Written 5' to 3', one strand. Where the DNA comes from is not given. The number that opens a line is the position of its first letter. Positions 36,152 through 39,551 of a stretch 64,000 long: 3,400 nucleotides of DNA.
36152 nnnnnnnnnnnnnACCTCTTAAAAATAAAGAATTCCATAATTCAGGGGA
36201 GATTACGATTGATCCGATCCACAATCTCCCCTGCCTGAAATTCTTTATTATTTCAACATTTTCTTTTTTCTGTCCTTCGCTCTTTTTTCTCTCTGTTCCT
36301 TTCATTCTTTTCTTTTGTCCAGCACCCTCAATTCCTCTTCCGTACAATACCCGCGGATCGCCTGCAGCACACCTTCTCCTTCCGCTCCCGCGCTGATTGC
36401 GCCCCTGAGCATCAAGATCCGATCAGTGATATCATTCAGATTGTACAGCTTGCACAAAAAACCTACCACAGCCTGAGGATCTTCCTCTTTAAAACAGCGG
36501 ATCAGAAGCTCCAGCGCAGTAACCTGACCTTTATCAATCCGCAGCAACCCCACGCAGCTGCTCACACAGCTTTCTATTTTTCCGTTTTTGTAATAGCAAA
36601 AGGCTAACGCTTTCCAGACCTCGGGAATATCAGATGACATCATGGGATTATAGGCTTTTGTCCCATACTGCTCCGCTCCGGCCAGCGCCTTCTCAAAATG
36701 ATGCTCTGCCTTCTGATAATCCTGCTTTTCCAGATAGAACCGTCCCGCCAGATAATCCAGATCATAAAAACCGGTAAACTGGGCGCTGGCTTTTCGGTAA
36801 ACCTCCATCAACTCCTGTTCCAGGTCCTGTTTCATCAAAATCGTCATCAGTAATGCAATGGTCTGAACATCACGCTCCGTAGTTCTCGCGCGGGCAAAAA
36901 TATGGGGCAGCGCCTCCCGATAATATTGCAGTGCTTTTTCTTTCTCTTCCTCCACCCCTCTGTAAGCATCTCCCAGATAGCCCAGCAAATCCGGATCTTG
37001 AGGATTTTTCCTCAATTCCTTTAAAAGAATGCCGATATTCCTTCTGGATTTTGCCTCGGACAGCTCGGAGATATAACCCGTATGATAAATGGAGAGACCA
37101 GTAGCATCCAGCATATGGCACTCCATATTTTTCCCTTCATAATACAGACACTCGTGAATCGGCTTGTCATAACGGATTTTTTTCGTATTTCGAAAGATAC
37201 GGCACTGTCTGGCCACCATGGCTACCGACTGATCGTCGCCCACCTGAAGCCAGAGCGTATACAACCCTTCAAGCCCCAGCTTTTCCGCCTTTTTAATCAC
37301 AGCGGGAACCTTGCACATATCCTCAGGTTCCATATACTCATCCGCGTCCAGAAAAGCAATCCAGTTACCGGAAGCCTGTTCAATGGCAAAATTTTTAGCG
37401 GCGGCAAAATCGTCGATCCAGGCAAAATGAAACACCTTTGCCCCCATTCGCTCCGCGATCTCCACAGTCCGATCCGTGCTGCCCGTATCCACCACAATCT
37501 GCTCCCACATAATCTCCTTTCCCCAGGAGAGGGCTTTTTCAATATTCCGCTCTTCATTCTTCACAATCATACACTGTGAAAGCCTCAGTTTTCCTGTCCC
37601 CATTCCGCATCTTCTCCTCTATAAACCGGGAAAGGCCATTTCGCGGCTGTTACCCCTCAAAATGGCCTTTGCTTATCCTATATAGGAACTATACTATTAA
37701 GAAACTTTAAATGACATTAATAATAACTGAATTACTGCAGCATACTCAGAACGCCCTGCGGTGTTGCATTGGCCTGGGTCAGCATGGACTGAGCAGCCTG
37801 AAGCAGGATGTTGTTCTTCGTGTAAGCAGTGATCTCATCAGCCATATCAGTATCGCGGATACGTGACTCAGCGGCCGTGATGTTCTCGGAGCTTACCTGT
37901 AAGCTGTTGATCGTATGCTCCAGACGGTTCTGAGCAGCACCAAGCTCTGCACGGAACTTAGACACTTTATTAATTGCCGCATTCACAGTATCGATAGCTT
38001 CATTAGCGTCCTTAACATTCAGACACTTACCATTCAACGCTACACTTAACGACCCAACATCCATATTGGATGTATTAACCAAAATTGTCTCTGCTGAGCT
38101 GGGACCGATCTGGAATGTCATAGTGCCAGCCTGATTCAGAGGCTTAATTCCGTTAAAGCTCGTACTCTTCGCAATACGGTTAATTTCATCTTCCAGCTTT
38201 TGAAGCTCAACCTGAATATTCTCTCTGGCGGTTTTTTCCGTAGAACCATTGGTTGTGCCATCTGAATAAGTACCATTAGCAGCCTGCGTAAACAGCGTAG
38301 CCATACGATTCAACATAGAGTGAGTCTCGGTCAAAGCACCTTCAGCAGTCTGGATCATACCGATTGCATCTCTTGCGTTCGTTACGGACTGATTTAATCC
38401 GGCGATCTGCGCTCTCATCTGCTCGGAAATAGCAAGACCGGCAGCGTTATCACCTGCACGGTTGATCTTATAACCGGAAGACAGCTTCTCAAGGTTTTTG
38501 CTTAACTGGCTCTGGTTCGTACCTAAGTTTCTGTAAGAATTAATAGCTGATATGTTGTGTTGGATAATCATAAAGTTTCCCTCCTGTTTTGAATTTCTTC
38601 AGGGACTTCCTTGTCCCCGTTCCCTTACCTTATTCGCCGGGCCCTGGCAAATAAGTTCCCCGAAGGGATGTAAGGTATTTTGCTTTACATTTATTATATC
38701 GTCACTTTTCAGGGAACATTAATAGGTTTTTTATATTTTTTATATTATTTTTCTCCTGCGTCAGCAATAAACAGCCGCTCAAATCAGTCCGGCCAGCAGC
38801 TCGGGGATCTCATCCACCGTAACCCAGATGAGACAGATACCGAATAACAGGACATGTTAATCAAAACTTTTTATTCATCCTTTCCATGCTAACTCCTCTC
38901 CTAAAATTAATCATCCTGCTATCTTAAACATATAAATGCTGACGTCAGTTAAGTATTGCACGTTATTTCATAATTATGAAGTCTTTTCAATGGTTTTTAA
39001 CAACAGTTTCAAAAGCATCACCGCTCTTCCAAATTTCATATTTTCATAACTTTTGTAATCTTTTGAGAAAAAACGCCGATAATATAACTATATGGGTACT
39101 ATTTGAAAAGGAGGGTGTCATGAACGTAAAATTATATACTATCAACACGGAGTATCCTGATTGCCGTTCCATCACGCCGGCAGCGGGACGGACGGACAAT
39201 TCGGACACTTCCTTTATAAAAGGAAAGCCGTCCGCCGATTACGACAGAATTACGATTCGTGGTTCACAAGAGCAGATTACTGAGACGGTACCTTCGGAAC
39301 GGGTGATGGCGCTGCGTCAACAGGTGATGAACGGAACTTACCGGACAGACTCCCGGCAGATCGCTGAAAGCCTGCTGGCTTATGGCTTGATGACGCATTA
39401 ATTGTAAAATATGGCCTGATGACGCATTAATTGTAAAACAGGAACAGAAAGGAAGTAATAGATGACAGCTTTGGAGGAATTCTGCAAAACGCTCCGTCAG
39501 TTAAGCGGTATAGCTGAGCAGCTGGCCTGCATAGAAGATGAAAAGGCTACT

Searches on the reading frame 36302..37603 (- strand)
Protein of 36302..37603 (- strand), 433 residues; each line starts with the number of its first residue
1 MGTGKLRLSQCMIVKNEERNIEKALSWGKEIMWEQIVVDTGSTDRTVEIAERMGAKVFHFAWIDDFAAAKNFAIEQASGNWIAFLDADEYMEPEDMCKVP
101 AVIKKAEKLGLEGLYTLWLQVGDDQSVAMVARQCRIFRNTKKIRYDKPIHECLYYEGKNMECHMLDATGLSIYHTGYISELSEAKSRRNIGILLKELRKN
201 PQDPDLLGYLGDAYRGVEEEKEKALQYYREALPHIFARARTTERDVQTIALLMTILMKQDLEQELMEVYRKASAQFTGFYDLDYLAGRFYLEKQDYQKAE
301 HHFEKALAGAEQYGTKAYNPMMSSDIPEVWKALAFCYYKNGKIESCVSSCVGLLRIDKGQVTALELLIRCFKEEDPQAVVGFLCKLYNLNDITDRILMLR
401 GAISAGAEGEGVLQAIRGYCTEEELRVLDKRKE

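Call 3: search_protein_families(library=pfam, proteins=[window:36302-37603:-], max_evalue=0.01)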
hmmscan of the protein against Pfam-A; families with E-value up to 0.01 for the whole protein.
window:36302-37603:- (433 aa): 12 families
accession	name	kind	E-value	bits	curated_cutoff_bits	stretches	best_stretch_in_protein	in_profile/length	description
PF00535.33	Glycos_transf_2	-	9.5e-19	68.4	23.3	1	11-111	3-108/168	Glycosyl transferase family 2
PF07719.23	TPR_2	-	7e-07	29.3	27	0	284-308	5-29/34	Tetratricopeptide repeat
PF13424.12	TPR_12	-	2.1e-06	28.3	30.1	1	286-314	9-38/77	Tetratricopeptide repeat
PF10111.15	Glyco_tranf_2_2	-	7.6e-06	26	27.3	1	29-103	23-106/276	Glycosyltransferase like family 2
PF14559.12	TPR_19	-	1.5e-05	25.6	25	0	291-345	2-43/68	Tetratricopeptide repeat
PF13704.12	Glyco_tranf_2_4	-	1.6e-05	25.8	27.5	1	15-91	1-84/98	Glycosyl transferase family 2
PF00515.34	TPR_1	-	1.6e-05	24.9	27.8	0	289-307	10-28/34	Tetratricopeptide repeat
PF13431.12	TPR_17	-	3e-05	24.4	24.4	0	194-215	3-24/34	Tetratricopeptide repeat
PF13428.12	TPR_14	-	3.3e-05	24.6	23.5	0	327-369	1-43/44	Tetratricopeptide repeat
PF13432.12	TPR_16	-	8e-05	23.4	32.7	0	197-232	24-58/65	Tetratricopeptide repeat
PF23300.3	HEAT_Nup120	-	0.00093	19.5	29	1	264-310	17-56/170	Nucleoporin Nup120, HEAT repeats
PF13181.12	TPR_8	-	0.0073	16.8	25.7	0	284-307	5-28/34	Tetratricopeptide repeat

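Call 4: search_protein_families(library=ncbifam, proteins=[window:36302-37603:-], max_evalue=0.01)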
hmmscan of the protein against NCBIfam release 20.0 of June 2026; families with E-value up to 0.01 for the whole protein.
window:36302-37603:- (433 aa): 17 families
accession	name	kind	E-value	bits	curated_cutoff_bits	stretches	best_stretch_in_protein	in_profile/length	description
TIGR04195.1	S_glycosyl_SunS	equivalog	4.9e-25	88.2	350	1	11-269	62-317/421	SunS family peptide S-glycosyltransferase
TIGR04283.1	glyco_like_mftF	equivalog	4.2e-10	39.6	182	1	15-107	8-102/221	TIGR04283 family arsenosugar biosynthesis glycosyltransferase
NF007482.0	PRK10073.1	equivalog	7.9e-09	35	423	1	27-94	30-101/334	glycosyltransferase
NF047683.1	TeichurnBiosyTuaG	equivalog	1.3e-07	31.5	400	1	32-105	35-113/252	teichuronic acid biosynthesis protein TuaG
NF038302.1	EPS_HpsE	equivalog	1.4e-07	30.8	300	1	29-106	30-114/307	hormogonium polysaccharide biosynthesis glycosyltransferase HpsE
NF010496.0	PRK13915.1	equivalog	5.6e-06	25.6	262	1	13-88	38-126/307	glucosyl-3-phosphoglycerate synthase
NF041875.1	EPS_EpsD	equivalog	4.3e-05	23.1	370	1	33-94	31-95/325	exopolysaccharide biosynthesis glycosyltransferase EpsD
TIGR00540.1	TPR_hemY_coli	hypoth_equivalog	5.4e-05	22.1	142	0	179-272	301-385/385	heme biosynthesis-associated TPR protein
TIGR04182.1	glyco_TIGR04182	equivalog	0.00011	21.7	325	1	15-97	9-91/293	S-layer glycoprotein N-glycosyltransferase AglJ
TIGR03965.1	mycofact_glyco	equivalog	0.00047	19.1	280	1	33-90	106-166/467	mycofactocin biosynthesis glycosyltransferase MftF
TIGR02917.1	PEP_TPR_lipo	equivalog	0.00049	18.1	312.2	0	184-308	547-663/899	XrtA/PEP-CTERM system TPR-repeat protein PrsT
NF040959.1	MamA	equivalog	0.00063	19.2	200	0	228-310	53-135/204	magnetosome protein MamA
TIGR02521.1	type_IV_pilW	equivalog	0.0016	18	154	0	287-368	106-176/234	type IV pilus biogenesis/stability protein PilW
TIGR03937.1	PgaC_IcaA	equivalog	0.0026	16.8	422.3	1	15-94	54-141/407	poly-beta-1,6-N-acetyl-D-glucosamine synthase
TIGR04009.1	wcaE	equivalog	0.004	16.5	369.2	0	24-93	25-97/248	colanic acid biosynthesis glycosyltransferase WcaE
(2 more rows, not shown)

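Call 32: search_protein_families(library=padloc, proteins=[window:36302-37603:-], max_evalue=0.1)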
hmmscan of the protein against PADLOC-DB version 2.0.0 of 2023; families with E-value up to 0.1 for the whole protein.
window:36302-37603:- (433 aa): 1 family
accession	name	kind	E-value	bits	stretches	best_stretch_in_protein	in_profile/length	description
PDLC03282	MTase_II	-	0.01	13.2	1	57-159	103-203/386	Type II methyltransferase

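Call 48: search_solved_structures(query=window:36302-37603:-, max_evalue=0.01)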
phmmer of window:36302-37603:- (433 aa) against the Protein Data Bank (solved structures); distinct sequences matched with E-value up to 0.01: 10.
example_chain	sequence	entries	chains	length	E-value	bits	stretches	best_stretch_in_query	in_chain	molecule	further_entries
22ao_A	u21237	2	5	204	3.3e-28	101.8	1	8-199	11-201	GmaR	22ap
7msn_A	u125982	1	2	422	3.8e-23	85.2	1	12-291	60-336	SPbeta prophage-derived glycosyltransferase SunS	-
7msp_A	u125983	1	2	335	5.3e-23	84.7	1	12-285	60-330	SPbeta prophage-derived glycosyltransferase SunS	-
7msk_A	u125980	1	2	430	1.2e-11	47.3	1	12-220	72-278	Glyco_trans_2-like domain-containing protein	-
7x9r_A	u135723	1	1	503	1.2e-05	27.5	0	169-231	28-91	Glycosyl transferase family 2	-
6ur7_A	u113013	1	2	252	0.00047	22.3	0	191-240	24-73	Sel1 repeat family protein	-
5tze_C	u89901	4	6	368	0.00055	22.1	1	32-103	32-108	Glycosyl transferase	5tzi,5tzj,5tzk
7obi_A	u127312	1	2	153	0.0012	21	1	194-308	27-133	CTPR-rv4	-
5tz8_A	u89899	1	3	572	0.0012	20.9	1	32-103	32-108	Glycosyl transferase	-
6ork_A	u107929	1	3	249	0.0022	20.1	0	195-235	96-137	Sel1 repeat protein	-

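Call 51: search_solved_structures(query=window:36302-37603:-, max_evalue=1e-20, show_alignments=1)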
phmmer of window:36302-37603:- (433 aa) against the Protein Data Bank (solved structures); distinct sequences matched with E-value up to 1e-20: 3.
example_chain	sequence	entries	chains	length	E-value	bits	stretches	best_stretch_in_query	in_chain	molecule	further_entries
22ao_A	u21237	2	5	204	3.3e-28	101.8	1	8-199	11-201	GmaR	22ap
7msn_A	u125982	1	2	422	3.8e-23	85.2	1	12-291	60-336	SPbeta prophage-derived glycosyltransferase SunS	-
7msp_A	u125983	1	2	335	5.3e-23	84.7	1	12-285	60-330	SPbeta prophage-derived glycosyltransferase SunS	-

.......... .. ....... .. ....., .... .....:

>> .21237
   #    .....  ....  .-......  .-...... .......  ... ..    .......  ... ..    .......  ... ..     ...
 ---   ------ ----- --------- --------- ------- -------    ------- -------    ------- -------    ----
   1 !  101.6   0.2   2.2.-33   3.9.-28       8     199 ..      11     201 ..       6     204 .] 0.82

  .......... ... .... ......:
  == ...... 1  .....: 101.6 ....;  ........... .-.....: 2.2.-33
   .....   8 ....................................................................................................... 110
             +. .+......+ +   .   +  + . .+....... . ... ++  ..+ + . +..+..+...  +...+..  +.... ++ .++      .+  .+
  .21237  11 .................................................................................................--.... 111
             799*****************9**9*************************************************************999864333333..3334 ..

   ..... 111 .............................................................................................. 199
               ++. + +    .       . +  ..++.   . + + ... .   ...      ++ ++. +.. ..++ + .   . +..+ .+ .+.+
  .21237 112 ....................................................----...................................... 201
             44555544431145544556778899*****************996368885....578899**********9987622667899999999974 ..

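Call 75: find_homologous_proteins(query=window:36302-37603:-, max_evalue=1e-30)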
Query window:36302-37603:- (433 aa): 2372 proteins with E <= 1e-30 among 8000 candidates; the best 120 are listed.
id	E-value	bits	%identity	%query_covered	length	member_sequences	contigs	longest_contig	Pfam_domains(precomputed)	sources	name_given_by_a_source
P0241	1.3e-290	981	100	100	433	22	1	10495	PF14559.13,PF13431.13,PF10111.15,PF00515.35,PF13424.13,PF13428.13,PF00535.33,PF07719.24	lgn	-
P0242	2.4e-186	638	65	100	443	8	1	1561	PF00515.35,PF00535.33,PF07719.24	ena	-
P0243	2.2e-184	631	64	99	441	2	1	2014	PF14559.13,PF10111.15,PF00515.35,PF13424.13,PF13428.13,PF00535.33,PF07719.24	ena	-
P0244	3.6e-184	631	64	99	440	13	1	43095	PF10111.15,PF00535.33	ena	-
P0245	5.4e-183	627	64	99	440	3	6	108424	PF10111.15,PF00535.33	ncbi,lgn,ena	-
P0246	1.8e-182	625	64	99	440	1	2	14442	PF10111.15,PF00535.33,PF07719.24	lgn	-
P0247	3.1e-182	624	64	99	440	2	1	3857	PF10111.15,PF00535.33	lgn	-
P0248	5.8e-181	620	64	100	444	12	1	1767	PF10111.15,PF00515.35,PF13424.13,PF00535.33,PF07719.24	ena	-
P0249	1.1e-180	619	63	100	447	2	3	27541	PF10111.15,PF13424.13,PF00535.33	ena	-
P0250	3.0e-178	611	63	100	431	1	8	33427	PF13431.13,PF10111.15,PF00515.35,PF13424.13,PF00535.33,PF07719.24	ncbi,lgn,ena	-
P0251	1.7e-165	569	58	99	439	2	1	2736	PF10111.15,PF00535.33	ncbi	-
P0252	2.6e-164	565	59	100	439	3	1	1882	PF10111.15,PF00535.33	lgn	-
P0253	3.0e-164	565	59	99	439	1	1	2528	PF10111.15,PF00535.33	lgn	-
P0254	1.5e-157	543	58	98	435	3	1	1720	PF00535.33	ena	-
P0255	2.2e-154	532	55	100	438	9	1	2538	PF10111.15,PF00535.33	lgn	-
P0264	2.2e-112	394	45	99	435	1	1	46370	PF00535.33,PF07719.24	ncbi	-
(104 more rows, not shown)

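Call 76: find_encoding_contigs(protein=P0245, flank=9000, max_places=1)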
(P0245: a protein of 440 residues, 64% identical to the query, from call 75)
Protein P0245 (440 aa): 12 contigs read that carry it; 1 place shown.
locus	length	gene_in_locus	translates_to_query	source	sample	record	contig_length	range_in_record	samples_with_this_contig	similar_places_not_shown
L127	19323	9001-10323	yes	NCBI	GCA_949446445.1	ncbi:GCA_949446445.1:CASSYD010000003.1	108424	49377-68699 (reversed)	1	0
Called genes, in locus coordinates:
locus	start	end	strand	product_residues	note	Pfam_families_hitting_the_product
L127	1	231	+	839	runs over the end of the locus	PF02465:FliD_N (weak), PF07195:FliD_C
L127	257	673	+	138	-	PF02561:FliS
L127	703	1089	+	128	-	-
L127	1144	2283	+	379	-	PF14907:NTP_transf_5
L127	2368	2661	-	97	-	PF02599:CsrA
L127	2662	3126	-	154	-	PF02623:FliW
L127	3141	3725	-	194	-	-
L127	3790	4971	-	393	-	-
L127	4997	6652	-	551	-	PF00460:Flg_bb_rod, PF22638:FlgK_D1, PF06429:Flg_bbr_C (weak)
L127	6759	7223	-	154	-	PF05130:FlgN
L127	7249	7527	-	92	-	PF04316:FlgM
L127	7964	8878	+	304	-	PF00669:Flagellin_N, PF00700:Flagellin_C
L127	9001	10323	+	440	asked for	PF00535:Glycos_transf_2, PF10111:Glyco_tranf_2_2 (weak)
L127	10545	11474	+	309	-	PF00669:Flagellin_N, PF00700:Flagellin_C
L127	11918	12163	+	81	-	PF13443:HTH_26 (weak)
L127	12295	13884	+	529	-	-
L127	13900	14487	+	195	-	-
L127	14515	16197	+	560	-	PF13809:Tubulin_2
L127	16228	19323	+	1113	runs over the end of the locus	-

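Call 77: find_encoding_contigs(protein=P0250, flank=9000, max_places=1)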
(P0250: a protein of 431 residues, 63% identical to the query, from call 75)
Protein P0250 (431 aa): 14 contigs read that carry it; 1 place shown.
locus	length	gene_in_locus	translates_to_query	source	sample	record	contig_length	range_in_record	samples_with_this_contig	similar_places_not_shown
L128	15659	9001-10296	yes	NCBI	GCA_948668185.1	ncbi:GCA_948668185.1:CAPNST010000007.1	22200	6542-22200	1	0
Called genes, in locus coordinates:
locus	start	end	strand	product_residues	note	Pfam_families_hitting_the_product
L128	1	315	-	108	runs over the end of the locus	PF02599:CsrA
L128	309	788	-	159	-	PF02623:FliW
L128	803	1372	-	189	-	-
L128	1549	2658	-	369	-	-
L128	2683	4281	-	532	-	PF00460:Flg_bb_rod, PF22638:FlgK_D1, PF06429:Flg_bbr_C (weak)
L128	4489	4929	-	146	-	PF05130:FlgN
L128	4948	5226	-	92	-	PF04316:FlgM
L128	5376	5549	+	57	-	-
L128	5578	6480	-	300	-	-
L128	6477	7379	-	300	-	-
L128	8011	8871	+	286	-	PF00669:Flagellin_N, PF00700:Flagellin_C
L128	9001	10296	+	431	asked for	PF00535:Glycos_transf_2, PF10111:Glyco_tranf_2_2, PF13424:TPR_12 (faint), PF07719:TPR_2 (faint), PF13431:TPR_17 (faint), PF00515:TPR_1 (faint)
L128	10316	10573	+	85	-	PF10137:CAP12-PCTIR_TIR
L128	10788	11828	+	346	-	PF01501:Glyco_transf_8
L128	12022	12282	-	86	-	-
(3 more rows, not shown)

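Call 93: find_encoding_contigs(protein=P0264, flank=10000, max_places=1)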
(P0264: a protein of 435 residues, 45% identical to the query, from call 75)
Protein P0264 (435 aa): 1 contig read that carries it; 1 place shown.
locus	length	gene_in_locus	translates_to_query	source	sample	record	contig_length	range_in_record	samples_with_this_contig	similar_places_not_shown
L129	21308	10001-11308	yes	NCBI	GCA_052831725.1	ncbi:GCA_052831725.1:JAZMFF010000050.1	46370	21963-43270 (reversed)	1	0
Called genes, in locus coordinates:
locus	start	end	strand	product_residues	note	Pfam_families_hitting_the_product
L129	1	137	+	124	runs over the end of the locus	PF01312:Bac_export_2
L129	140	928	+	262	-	PF13406:SLT_2 (faint), PF01464:SLT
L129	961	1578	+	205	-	PF07238:PilZ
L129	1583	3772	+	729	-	PF08447:PAS_3 (faint), PF13426:PAS_9 (faint), PF08448:PAS_4 (faint), PF00990:GGDEF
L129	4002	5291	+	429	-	PF00535:Glycos_transf_2, PF10111:Glyco_tranf_2_2 (weak), PF13424:TPR_12, PF13432:TPR_16 (faint), PF00515:TPR_1 (faint), PF07719:TPR_2 (faint)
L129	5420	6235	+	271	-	PF00669:Flagellin_N, PF00700:Flagellin_C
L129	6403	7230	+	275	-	PF00669:Flagellin_N, PF00700:Flagellin_C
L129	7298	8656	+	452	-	PF00535:Glycos_transf_2, PF10111:Glyco_tranf_2_2 (weak)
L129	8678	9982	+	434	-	PF00535:Glycos_transf_2, PF10111:Glyco_tranf_2_2 (weak), PF07719:TPR_2 (faint), PF13432:TPR_16 (faint), PF13424:TPR_12 (faint), PF14559:TPR_19 (faint), PF00515:TPR_1 (faint), PF13181:TPR_8 (faint)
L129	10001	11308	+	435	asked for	PF00535:Glycos_transf_2, PF07719:TPR_2 (faint)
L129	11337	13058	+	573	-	PF00535:Glycos_transf_2, PF13641:Glyco_tranf_2_3, PF13489:Methyltransf_23, PF07021:MetW (weak), PF13847:Methyltransf_31, PF08241:Methyltransf_11, PF08242:Methyltransf_12, PF13649:Methyltransf_25 (weak)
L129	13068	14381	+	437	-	PF00535:Glycos_transf_2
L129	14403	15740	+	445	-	PF00535:Glycos_transf_2, PF10111:Glyco_tranf_2_2 (weak), PF07719:TPR_2 (faint), PF13181:TPR_8 (faint), PF13424:TPR_12 (faint), PF14559:TPR_19 (faint)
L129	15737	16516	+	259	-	PF00483:NTP_transferase, PF12804:NTP_transf_3 (weak)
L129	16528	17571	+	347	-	PF01370:Epimerase, PF02719:Polysacc_synt_2, PF04321:RmlD_sub_bind (weak), PF01073:3Beta_HSD, PF16363:GDP_Man_Dehyd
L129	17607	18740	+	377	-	PF05050:Methyltransf_21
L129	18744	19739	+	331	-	PF04055:Radical_SAM, PF13186:SPASM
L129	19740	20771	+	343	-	PF04055:Radical_SAM, PF13186:SPASM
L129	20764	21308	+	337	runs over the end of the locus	PF04055:Radical_SAM, PF13186:SPASM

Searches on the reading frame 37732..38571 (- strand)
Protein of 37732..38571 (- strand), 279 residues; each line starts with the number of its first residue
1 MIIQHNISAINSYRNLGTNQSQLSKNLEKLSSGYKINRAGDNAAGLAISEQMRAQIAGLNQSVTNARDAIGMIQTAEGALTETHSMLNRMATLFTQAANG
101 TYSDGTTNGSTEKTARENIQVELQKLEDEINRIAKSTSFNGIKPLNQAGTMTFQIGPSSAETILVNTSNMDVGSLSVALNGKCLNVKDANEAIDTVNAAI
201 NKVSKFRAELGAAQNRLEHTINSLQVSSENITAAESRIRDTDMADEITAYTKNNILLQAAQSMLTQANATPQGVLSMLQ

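Call 3: search_protein_families(library=pfam, proteins=[window:37732-38571:-], max_evalue=0.01)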
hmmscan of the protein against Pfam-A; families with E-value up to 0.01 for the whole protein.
window:37732-38571:- (279 aa): 4 families
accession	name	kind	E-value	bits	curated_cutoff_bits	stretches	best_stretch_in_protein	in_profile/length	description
PF00669.25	Flagellin_N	-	4.9e-37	127.5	26.6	1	3-148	1-137/139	Bacterial flagellin N-terminal helical region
PF00700.27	Flagellin_C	-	3.6e-27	94.9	23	1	193-278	1-86/86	Bacterial flagellin C-terminal helical region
PF22360.1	SbsC_spectrin-like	-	0.0037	18.4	26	0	187-218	23-55/62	SbsC,spectrin-like repeat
PF02996.22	Prefoldin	-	0.0073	16.7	23.2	0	117-227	6-113/120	Prefoldin subunit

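Call 4: search_protein_families(library=ncbifam, proteins=[window:37732-38571:-], max_evalue=0.01)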
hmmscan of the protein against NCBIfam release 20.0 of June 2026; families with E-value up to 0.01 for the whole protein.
window:37732-38571:- (279 aa): 29 families (the best 25 are shown)
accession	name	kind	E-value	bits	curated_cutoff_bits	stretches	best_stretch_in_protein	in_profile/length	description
NF009446.0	PRK12804.1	subfamily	2.1e-78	263.9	352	2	1-194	1-196/301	flagellin Hag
NF009444.0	PRK12802.1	equivalog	7.4e-66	222.5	332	1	3-279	5-282/282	flagellin domain-containing protein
NF006466.0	PRK08869.1-1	subfamily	1.4e-64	219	426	2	3-171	5-165/377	flagellin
NF009448.0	PRK12806.1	equivalog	4.6e-63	213.7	531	2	2-176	4-170/475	flagellin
NF006468.0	PRK08869.1-3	subfamily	3.3e-60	204.1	436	2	3-171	5-165/378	polar flagellin E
NF006469.0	PRK08869.1-4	equivalog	3.4e-57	194.5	627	2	2-176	4-170/377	flagellin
NF005294.0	PRK06819.1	subfamily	6.6e-57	193.7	387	2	2-177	4-170/376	FliC/FljB family flagellin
NF006467.0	PRK08869.1-2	subfamily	3.1e-56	191.2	443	2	2-171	4-166/400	flagellin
NF009445.0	PRK12803.1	equivalog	1.2e-55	189.1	450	2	1-146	1-137/335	flagellin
NF005953.0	PRK08026.1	subfamily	4.6e-53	181.6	619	2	13-195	15-184/548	FliC/FljB family flagellin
NF006470.0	PRK08869.1-5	equivalog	2.8e-51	174.9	423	2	3-169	4-162/388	flagellin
NF038071.1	lat_flg_LafA_2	exception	5.7e-50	170.3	365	1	4-278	6-283/284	lateral flagellin LafA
NF010115.0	PRK13588.1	subfamily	3.7e-49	168.1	503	2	3-166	5-160/514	flagellin B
NF009449.0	PRK12807.1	subfamily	3.2e-47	161.5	347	1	1-279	1-287/287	flagellin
NF006264.0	PRK08411.1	subfamily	2.8e-46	158.4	729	2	3-164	5-158/572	flagellin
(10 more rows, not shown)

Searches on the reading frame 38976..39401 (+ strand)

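Call 52: search_protein_families(library=pfam, proteins=[window:38976-39401:+], max_evalue=0.001)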
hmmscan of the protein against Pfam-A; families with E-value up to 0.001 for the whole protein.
window:38976-39401:+ (141 aa): 1 family
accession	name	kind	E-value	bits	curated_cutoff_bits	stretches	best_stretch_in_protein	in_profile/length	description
PF04316.19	FlgM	-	7.4e-08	32.9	25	1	102-134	23-54/55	Anti-sigma-28 factor, FlgM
